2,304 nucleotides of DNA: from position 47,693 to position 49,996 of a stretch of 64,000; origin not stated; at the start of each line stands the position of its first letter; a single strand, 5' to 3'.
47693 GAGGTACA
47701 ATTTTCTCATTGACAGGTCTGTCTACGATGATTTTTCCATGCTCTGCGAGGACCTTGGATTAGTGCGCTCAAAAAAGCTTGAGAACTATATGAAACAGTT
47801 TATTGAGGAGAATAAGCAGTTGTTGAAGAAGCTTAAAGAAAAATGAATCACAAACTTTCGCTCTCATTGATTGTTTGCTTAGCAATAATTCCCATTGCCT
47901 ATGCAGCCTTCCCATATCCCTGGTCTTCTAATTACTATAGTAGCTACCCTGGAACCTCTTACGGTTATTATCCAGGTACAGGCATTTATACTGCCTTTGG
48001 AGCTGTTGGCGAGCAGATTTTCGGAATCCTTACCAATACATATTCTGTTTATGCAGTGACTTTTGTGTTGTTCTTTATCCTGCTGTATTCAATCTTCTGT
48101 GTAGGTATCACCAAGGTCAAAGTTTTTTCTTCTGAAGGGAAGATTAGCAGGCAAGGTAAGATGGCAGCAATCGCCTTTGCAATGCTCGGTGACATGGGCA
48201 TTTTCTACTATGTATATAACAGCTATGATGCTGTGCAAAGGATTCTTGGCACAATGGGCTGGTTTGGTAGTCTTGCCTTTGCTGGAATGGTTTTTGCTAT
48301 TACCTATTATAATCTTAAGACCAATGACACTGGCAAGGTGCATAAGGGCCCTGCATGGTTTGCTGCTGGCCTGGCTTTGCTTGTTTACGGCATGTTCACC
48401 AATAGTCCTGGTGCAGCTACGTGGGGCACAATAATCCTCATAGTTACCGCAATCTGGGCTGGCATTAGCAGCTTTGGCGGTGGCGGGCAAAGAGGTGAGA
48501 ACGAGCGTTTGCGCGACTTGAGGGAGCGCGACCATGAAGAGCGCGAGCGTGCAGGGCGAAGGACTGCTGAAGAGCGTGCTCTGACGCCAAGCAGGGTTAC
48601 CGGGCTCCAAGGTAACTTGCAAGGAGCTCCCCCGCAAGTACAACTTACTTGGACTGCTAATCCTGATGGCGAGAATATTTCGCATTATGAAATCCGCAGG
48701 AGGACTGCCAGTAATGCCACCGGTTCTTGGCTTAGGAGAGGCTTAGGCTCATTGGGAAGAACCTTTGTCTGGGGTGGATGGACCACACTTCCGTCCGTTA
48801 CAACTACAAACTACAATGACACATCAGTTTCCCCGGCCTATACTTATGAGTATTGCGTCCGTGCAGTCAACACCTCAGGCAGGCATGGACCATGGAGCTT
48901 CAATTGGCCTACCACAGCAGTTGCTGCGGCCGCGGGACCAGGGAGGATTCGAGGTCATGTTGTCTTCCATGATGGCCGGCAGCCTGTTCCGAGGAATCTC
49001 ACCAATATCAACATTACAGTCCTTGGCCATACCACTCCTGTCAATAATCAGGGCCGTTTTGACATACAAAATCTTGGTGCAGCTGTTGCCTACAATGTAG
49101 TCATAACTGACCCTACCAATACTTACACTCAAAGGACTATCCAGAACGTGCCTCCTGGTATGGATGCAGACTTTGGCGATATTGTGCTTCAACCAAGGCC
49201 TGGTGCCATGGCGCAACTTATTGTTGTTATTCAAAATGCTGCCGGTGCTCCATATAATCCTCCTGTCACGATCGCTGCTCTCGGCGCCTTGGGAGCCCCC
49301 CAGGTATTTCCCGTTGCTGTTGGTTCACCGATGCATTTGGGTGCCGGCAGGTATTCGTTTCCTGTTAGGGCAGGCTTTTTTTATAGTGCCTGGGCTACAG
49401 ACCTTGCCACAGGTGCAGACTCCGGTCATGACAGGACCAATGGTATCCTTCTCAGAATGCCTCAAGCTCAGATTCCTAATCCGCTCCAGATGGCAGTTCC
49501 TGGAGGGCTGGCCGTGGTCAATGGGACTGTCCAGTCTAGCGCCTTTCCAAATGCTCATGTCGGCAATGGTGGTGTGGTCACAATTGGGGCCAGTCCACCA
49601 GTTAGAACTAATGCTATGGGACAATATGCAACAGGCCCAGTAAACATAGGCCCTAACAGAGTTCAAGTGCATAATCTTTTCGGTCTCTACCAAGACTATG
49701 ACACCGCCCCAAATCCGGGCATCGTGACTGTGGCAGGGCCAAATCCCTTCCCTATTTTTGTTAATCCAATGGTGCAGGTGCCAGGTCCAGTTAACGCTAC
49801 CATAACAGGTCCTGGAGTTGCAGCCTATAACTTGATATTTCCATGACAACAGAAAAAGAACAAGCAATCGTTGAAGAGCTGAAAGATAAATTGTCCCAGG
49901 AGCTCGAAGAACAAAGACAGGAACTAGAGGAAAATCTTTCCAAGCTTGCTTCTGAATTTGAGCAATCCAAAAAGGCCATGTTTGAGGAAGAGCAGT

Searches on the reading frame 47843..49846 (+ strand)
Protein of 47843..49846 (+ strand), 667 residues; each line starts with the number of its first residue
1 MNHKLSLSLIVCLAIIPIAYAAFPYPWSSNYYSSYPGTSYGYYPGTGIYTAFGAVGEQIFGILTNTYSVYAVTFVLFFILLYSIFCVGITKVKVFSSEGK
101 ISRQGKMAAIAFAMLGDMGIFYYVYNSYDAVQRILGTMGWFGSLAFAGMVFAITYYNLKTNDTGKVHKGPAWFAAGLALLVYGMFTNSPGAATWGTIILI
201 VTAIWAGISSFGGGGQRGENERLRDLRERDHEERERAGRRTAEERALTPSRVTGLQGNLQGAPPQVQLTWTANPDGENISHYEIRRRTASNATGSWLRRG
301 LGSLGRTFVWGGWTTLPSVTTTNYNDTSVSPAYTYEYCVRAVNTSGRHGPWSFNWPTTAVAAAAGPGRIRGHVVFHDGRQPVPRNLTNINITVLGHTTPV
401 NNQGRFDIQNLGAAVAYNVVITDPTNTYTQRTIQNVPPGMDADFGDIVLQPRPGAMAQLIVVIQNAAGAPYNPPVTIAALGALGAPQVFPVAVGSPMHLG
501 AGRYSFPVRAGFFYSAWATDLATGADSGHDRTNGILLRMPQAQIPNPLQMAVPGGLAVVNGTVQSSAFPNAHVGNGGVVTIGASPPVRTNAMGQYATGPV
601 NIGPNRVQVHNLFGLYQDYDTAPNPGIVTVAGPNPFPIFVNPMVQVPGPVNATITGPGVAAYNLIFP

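Call 84: search_protein_families(library=pfam, proteins=[window:47843-49846:+], max_evalue=0.01)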
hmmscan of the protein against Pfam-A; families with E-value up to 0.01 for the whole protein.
window:47843-49846:+ (667 aa): 1 family
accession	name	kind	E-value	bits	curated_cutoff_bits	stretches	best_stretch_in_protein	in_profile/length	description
PF00041.27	fn3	-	8.2e-06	26.4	25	1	260-353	10-79/84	Fibronectin type III domain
